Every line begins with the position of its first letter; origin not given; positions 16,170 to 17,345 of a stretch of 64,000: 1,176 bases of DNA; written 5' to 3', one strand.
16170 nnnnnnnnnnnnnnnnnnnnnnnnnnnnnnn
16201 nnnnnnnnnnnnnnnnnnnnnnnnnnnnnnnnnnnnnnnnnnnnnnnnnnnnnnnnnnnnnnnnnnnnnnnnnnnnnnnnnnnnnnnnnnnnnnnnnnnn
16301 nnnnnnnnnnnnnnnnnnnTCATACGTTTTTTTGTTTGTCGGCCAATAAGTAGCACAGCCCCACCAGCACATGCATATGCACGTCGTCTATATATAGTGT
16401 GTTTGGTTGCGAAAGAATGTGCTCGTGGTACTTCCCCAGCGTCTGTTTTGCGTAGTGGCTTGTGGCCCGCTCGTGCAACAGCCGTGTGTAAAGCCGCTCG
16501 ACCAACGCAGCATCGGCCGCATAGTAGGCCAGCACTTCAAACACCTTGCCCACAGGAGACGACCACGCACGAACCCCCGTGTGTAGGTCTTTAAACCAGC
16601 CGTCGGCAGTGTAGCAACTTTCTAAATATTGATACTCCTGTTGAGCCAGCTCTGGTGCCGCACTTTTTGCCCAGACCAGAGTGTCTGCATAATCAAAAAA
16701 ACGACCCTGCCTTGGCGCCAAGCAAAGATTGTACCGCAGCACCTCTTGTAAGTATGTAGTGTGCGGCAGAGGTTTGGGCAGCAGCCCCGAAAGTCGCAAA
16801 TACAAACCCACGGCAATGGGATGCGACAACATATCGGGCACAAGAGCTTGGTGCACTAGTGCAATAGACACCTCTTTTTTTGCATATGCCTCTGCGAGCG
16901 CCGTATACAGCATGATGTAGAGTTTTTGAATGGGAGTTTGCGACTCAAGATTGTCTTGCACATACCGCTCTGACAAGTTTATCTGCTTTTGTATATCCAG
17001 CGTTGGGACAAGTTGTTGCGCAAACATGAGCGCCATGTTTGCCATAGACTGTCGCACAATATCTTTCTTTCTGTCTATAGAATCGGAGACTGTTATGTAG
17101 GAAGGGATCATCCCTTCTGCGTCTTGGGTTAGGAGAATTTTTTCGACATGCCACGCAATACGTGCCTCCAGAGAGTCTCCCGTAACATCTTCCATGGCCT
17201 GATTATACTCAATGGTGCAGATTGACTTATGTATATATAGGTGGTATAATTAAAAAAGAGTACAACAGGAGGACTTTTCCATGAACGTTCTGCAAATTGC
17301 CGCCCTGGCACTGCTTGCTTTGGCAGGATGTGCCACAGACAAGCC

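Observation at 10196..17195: Translationally coupled unknown-protein / YcaO / rhodanese operon, next to a SufS cysteine desulfurase: candidate sulfur-dependent peptide-backbone modification system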

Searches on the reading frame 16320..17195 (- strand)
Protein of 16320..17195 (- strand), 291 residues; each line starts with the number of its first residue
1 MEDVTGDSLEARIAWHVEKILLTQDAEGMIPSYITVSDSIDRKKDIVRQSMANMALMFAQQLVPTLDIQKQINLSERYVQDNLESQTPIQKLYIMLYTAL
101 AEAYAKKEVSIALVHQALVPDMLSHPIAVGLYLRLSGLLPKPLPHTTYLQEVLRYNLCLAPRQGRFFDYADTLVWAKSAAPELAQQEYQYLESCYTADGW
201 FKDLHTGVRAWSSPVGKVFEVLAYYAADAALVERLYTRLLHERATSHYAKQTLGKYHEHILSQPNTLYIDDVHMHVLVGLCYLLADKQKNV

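Call 3: search_protein_families(library=pfam, proteins=[window:16320-17195:-], max_evalue=0.1)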
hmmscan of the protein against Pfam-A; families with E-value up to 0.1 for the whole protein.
window:16320-17195:- (291 aa): 0 families

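Call 4: search_protein_families(library=ncbifam, proteins=[window:16320-17195:-], max_evalue=0.1)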
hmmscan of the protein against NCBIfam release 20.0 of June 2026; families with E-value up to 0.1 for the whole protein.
window:16320-17195:- (291 aa): 2 families
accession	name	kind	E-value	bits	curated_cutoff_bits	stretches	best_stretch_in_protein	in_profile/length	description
NF043048.1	EnoyACPredFabV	equivalog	0.054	12.2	400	1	9-102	263-353/395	enoyl-ACP reductase FabV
NF004963.0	PRK06309.1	equivalog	0.081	12.5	245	0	169-269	112-204/232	DNA polymerase III subunit epsilon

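Call 5: find_homologous_proteins(query=window:16320-17195:-, max_evalue=0.001)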
Query window:16320-17195:- (291 aa): 12 proteins with E <= 0.001 among 2528 candidates.
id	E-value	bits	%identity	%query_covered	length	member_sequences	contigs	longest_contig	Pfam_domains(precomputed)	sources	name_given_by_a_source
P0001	2.1e-190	649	100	100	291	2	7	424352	-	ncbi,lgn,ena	-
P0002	4.1e-168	576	87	100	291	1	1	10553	-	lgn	-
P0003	5.8e-118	412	65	100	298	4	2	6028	-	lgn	-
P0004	4.3e-107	376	65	90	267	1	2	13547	-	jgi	-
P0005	8.9e-93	329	54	96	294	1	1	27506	-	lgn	-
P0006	3.9e-89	317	54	96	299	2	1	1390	-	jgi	jgi:hypothetical protein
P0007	2.7e-85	304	51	96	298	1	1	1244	-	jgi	jgi:hypothetical protein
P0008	7.1e-84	300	52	96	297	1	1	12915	-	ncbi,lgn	-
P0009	8.4e-82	293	52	96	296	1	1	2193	-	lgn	-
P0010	1.5e-79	286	51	96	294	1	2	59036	-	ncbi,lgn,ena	-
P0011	7.0e-76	274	49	94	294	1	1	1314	-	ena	-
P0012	1.5e-73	266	51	87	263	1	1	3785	-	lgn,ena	-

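Call 7: find_encoding_contigs(protein=P0001, flank=10000, max_places=4)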
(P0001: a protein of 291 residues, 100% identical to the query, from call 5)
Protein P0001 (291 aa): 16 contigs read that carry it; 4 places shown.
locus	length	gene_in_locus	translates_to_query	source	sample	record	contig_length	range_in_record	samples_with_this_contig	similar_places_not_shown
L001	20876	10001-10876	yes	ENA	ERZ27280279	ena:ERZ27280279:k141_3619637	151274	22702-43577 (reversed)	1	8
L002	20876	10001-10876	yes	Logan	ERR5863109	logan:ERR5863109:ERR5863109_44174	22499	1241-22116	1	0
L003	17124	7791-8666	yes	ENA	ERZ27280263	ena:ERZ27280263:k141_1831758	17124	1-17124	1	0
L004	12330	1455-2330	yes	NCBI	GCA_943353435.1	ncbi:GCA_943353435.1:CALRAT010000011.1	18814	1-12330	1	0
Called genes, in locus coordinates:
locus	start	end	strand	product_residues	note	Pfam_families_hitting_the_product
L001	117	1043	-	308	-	PF01520:Amidase_3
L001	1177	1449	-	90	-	PF00216:Bac_DNA_binding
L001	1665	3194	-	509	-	PF12072:RNase_Y_N, PF00013:KH_1 (weak), PF01966:HD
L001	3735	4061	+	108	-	PF27765:UCP032817-like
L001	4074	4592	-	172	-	-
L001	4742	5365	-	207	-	PF00574:CLP_protease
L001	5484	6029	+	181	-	-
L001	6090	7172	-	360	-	PF05697:Trigger_N, PF05698:Trigger_C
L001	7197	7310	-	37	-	-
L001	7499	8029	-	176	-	PF00719:Pyrophosphatase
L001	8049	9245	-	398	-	PF08529:NusA_N, PF00575:S1 (weak), PF13184:KH_NusA_1st, PF26594:KH_NusA_2nd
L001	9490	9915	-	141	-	-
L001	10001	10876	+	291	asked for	-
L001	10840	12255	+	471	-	PF02624:YcaO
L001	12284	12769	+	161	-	PF00581:Rhodanese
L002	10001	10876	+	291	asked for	-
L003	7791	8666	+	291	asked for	-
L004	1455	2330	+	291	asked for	-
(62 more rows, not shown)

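Call 8: find_encoding_contigs(protein=P0010, flank=10000, max_places=3)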
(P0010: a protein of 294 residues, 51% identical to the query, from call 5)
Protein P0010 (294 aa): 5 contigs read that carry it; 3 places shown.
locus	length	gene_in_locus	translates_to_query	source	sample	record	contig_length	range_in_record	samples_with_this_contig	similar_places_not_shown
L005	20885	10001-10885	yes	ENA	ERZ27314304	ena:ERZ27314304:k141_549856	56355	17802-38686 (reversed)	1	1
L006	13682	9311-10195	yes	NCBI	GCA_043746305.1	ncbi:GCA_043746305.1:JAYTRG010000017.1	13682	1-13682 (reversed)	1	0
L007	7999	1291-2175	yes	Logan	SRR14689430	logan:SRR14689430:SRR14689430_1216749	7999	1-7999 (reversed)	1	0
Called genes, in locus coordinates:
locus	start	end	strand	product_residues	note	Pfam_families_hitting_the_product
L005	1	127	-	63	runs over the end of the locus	-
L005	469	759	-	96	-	-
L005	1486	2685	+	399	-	PF00009:GTP_EFTU, PF03144:GTP_EFTU_D2, PF03143:GTP_EFTU_D3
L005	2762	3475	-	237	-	-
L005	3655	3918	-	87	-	-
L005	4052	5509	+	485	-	PF03193:RsgA_GTPase (faint), PF00005:ABC_tran, PF02463:SMC_N (faint), PF13191:AAA_16 (faint), PF13555:AAA_29 (faint), PF13304:AAA_21 (faint), PF00005:ABC_tran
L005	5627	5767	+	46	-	-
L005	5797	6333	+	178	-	PF10517:DM13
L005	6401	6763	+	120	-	PF00338:Ribosomal_S10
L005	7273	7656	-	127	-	PF00072:Response_reg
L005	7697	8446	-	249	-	PF00561:Abhydrolase_1 (faint), PF12697:Abhydrolase_6 (weak)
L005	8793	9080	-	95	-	-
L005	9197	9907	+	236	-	PF04945:YHS (weak)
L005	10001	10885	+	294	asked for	-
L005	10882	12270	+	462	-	PF02624:YcaO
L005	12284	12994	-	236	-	PF09037:Sulphotransf, PF13469:Sulfotransfer_3 (weak)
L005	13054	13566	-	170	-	-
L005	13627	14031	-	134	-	-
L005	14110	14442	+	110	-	-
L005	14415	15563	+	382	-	-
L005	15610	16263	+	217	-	PF13462:Thioredoxin_4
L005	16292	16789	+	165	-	PF00581:Rhodanese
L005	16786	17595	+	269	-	PF13371:TPR_9 (faint), PF13432:TPR_16 (faint), PF00515:TPR_1 (faint), PF07719:TPR_2 (faint), PF13431:TPR_17 (faint), PF14559:TPR_19 (weak)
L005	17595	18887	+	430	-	-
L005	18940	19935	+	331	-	PF13936:HTH_38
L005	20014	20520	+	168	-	-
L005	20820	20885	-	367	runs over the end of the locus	-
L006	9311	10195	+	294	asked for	-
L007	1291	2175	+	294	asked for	-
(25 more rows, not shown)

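Call 9: find_encoding_contigs(protein=P0005, flank=10000, max_places=2)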
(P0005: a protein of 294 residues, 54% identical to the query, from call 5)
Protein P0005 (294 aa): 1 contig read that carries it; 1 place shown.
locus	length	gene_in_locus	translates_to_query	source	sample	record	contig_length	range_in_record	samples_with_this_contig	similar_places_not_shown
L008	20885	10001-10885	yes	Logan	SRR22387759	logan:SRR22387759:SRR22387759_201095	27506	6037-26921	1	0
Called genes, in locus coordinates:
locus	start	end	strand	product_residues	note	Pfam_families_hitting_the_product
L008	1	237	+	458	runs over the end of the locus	PF13406:SLT_2 (faint)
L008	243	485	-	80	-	-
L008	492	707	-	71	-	-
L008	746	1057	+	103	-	PF01197:Ribosomal_L31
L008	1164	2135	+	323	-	PF03462:PCRF, PF00472:RF-1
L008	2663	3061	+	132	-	-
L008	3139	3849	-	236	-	PF00881:Nitroreductase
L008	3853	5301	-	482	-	PF02624:YcaO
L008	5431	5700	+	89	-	-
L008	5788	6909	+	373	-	-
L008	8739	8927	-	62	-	-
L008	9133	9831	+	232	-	PF04945:YHS (weak)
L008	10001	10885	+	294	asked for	-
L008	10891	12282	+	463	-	PF02624:YcaO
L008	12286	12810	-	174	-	-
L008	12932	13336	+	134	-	-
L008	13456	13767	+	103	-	-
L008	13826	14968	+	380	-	PF13424:TPR_12 (faint)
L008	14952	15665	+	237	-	PF13462:Thioredoxin_4, PF01323:DSBA (faint)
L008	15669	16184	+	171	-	PF00581:Rhodanese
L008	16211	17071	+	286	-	PF07719:TPR_2 (faint), PF13432:TPR_16 (faint), PF13181:TPR_8 (faint), PF13371:TPR_9 (faint), PF13424:TPR_12 (faint), PF13428:TPR_14 (faint), PF14559:TPR_19 (faint), PF25064:ARM_TT21_5th (weak), +2 more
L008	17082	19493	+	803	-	PF07705:CARDB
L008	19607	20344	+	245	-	PF00318:Ribosomal_S2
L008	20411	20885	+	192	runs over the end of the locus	PF00889:EF_TS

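Call 10: find_encoding_contigs(protein=P0008, flank=10000, max_places=2)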
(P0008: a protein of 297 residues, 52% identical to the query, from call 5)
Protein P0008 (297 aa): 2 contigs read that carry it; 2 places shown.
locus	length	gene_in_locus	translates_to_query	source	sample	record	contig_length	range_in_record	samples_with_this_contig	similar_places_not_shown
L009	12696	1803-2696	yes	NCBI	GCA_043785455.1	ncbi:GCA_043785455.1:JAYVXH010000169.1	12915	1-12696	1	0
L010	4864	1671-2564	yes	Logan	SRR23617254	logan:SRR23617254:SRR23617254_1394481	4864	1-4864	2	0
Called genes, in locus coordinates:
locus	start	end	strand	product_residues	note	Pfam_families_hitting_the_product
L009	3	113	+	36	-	?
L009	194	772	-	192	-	-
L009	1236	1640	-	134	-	-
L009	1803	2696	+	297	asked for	-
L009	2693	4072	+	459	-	PF02624:YcaO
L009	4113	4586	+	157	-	PF00581:Rhodanese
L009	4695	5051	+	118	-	-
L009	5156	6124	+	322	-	-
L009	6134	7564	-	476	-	-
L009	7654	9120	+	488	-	PF01565:FAD_binding_4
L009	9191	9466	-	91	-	-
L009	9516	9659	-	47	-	-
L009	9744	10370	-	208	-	PF13561:adh_short_C2 (weak)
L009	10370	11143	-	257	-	PF13640:2OG-FeII_Oxy_3, PF13661:2OG-FeII_Oxy_4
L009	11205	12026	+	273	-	PF13181:TPR_8 (faint), PF07719:TPR_2 (faint), PF00515:TPR_1 (faint), PF13431:TPR_17 (faint), PF13432:TPR_16 (weak)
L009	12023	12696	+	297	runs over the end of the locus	?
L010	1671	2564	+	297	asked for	-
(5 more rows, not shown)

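Call 11: find_encoding_contigs(protein=P0004, flank=10000, max_places=2)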
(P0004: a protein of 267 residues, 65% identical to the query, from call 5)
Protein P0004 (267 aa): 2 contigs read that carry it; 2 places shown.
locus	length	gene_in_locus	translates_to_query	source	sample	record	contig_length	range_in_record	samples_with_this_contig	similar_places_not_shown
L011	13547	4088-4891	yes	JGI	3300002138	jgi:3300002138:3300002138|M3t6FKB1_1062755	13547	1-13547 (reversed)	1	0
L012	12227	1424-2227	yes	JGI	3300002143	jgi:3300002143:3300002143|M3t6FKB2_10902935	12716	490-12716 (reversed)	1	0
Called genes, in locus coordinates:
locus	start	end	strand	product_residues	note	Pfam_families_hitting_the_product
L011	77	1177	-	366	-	PF05697:Trigger_N, PF05698:Trigger_C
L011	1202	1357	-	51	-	-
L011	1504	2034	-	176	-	PF00719:Pyrophosphatase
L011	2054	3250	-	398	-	PF08529:NusA_N, PF00575:S1 (weak), PF13184:KH_NusA_1st, PF26594:KH_NusA_2nd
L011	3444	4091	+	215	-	-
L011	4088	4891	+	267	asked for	-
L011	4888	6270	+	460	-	PF02624:YcaO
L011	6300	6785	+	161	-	PF00581:Rhodanese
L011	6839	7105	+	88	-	-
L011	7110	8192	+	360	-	-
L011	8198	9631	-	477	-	-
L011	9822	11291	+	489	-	PF01565:FAD_binding_4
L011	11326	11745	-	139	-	-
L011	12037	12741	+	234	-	PF13424:TPR_12 (faint), PF13431:TPR_17 (faint), PF24575:TPR_Slam (faint), PF07719:TPR_2 (faint), PF00515:TPR_1 (faint), PF13181:TPR_8 (faint), PF13432:TPR_16 (faint), PF13371:TPR_9, +1 more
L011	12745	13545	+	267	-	?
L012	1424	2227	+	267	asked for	-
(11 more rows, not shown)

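Call 21: predict_structure(alignment_id=A1)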
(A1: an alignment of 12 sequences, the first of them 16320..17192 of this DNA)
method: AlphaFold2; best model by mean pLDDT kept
length: 290 residues; sequences in the alignment: 12
mean_pLDDT: 89.8   pTM: 0.91
mean pLDDT of the five models: 89.8, 85.0, 82.3, 81.6, 80.0
residues with pLDDT >= 90: 202; 70-90: 71; 50-70: 9; < 50: 8
segments of 3 or more residues with pLDDT < 50: 1-5
pLDDT, mean of each block of 10 residues (from residue 1): 64 97 94 88 94 98 97 97 95 97 93 86 89 92 84 64 78 90 92 92 89 95 94 94 90 93 87 98 83
secondary structure, 60 per line:
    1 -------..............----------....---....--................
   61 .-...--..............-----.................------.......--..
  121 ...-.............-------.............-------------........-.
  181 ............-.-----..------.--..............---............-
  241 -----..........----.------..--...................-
elements in order: H8-21 E32-35 E39-42 H45-61 H68-81 H87-103 H110-116 H119-123 H125-137 H145-157 H171-178 H180-192 H211-224 H228-239 H246-255 H271-289

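Call 32: search_solved_structures(query=A1, max_evalue=10)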
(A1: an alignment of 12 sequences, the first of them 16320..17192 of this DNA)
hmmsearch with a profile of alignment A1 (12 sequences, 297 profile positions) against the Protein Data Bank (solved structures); distinct sequences matched with E-value up to 10: 1.
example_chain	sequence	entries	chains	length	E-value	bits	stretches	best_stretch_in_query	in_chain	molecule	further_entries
1o7d_B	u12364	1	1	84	2.4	10.6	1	152-198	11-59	Lysosomal alpha-mannosidase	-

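Call 35: find_related_loci(query=A1, collection=genome_contigs, flank=10000)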
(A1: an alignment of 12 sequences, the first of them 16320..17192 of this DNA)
Query A1 (290 aa) in genome_contigs; peptide patterns used: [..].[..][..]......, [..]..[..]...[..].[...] (x = any residue, [..] = any of these).
116 stretches matched a pattern; 3 encode a relative of the query (tblastn E <= 1e-3); 3 distinct loci.
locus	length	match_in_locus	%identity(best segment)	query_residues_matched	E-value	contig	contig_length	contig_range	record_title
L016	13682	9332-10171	51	4-281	2e-86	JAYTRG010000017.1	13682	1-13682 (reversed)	MAG: Candidatus Parcubacteria bacterium isolate GFS_4738 GFS_4738_16, whole genome shotgun sequence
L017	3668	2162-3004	48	4-281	5e-79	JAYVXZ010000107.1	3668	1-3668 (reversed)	MAG: Candidatus Adlerbacteria bacterium isolate GL85_DN_metabinner_53 GL85_DN_metabinner_53_106, whole genome shotgun se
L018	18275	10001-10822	48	10-281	2e-77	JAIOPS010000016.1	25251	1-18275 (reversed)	MAG: Candidatus Kaiserbacteria bacterium isolate LakeFargette_0920_ALND_MAG_55_14 LacPavin_0920_ALND_scaffold_274533, wh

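Call 36: search_protein_representatives(alignment_id=A1)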
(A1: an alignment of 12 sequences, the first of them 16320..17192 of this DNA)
Query: 12 sequences, 297 profile positions. Proteins with E-value up to 0.001 (for the whole library): 8; up to 1e-10: 7; up to 1e-30: 4. The best 8 are listed.
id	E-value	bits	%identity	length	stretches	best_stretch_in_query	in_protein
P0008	1.2e-138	477.8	-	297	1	1-294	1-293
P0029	3.9e-101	354.6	-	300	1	4-294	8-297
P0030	2.8e-98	345.3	-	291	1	5-293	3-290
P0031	5.9e-47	176.8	-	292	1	7-295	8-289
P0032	1.9e-25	106.2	-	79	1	1-78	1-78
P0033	4.1e-21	91.9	-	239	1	77-293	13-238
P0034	1.1e-13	67.6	-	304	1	8-290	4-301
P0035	9.3e-04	34.9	-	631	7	211-243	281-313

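Call 38: find_encoding_contigs(protein=P0034, flank=8000, max_places=2)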
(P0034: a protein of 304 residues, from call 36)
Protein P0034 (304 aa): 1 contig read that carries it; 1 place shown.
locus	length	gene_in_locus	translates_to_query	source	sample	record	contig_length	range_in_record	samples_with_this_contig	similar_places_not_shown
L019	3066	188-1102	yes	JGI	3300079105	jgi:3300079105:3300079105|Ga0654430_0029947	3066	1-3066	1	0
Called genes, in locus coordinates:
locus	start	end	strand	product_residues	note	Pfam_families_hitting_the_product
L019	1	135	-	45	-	?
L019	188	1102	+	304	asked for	-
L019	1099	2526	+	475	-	PF02624:YcaO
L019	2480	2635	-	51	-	-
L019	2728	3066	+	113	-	?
